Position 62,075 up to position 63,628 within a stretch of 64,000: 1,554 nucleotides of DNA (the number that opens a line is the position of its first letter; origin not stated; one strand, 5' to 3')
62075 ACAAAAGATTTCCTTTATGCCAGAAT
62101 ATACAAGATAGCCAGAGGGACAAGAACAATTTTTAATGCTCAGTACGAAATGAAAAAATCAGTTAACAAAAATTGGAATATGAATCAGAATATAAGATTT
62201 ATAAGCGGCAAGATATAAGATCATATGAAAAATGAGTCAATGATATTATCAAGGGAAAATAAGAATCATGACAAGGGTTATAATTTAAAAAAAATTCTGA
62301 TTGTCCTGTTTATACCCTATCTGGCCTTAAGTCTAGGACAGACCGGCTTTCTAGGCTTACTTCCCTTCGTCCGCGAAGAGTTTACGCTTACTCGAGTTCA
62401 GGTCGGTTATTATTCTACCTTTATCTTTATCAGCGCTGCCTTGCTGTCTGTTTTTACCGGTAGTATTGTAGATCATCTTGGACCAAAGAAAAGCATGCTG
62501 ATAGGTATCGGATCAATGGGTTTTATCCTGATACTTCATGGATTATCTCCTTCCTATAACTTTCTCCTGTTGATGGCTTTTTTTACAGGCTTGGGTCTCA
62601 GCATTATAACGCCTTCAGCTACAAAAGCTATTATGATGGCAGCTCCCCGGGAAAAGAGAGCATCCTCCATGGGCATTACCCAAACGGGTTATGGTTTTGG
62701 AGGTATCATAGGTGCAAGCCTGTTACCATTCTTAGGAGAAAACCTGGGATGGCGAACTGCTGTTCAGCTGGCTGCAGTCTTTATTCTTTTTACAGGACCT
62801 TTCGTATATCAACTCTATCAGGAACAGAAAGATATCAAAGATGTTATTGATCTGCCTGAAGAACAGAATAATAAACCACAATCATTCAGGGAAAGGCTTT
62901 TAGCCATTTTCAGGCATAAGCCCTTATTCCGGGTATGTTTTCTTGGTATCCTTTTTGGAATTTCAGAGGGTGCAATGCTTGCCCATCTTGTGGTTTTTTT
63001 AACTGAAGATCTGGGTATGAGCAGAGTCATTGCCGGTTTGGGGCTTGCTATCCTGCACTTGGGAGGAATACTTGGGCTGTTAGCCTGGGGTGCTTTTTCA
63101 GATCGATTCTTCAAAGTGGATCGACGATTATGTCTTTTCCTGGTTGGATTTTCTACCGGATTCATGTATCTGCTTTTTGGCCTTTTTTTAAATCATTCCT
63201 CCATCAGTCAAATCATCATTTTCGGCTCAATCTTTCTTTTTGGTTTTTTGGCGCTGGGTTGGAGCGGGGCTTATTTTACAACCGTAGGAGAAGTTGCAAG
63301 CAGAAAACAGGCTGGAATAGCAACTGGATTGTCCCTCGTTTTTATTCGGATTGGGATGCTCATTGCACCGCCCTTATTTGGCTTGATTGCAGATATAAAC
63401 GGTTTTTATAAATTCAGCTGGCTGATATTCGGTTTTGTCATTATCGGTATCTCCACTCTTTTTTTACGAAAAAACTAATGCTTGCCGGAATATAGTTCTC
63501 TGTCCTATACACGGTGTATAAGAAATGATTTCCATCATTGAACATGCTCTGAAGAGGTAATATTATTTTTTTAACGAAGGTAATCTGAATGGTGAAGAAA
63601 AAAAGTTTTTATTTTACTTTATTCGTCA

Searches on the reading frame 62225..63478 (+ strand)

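Call 52: search_protein_families(library=ncbifam, proteins=[window:62225-63478:+], max_evalue=1e-10)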
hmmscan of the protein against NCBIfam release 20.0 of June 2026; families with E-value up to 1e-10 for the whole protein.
window:62225-63478:+ (417 aa): 11 families
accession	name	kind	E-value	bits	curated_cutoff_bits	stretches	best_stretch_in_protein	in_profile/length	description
TIGR00881.1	2A0104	subfamily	3.2e-27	95.5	407.75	1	29-395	1-376/379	phosphoglycerate transporter protein PgtP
TIGR00893.1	2A0114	subfamily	1.1e-24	87.2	395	1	47-408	18-391/399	D-galactonate transporter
NF008661.1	PRK11663.1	subfamily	1.2e-20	73.9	564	1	8-410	15-419/439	MFS transporter family glucose-6-phosphate receptor UhpC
TIGR00895.1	2A0115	subfamily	3.1e-20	72.5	418.55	1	46-387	40-396/398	aromatic acid/H+ symport family MFS transporter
NF049980.1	SfMCT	equivalog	6.2e-15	54.7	320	1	52-403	31-376/378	L-lactate MFS transporter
NF008586.0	PRK11551.1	equivalog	1.7e-13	50.4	410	1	47-385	39-364/406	3-(3-hydroxy-phenyl)propionate transporter MhpT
TIGR00891.1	2A0112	subfamily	1.8e-12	47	552.9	0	49-391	38-390/405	sialate:H+ symport family MFS transporter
TIGR00897.2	2A0118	subfamily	2.4e-12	46.5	375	1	45-341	30-328/401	RbtT/DalT/CsbX family MFS transporter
NF008963.0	PRK12307.1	equivalog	3.4e-11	43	637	1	46-370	41-362/426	MFS transporter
NF003024.0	PRK03893.1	subfamily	3.4e-11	42.6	604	1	46-233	44-223/497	sialate:H+ symport family MFS transporter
NF033135.1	cmx_cmrA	equivalog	7.3e-11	41.7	400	1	85-405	65-366/374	Cmx/CmrA family chloramphenicol efflux MFS transporter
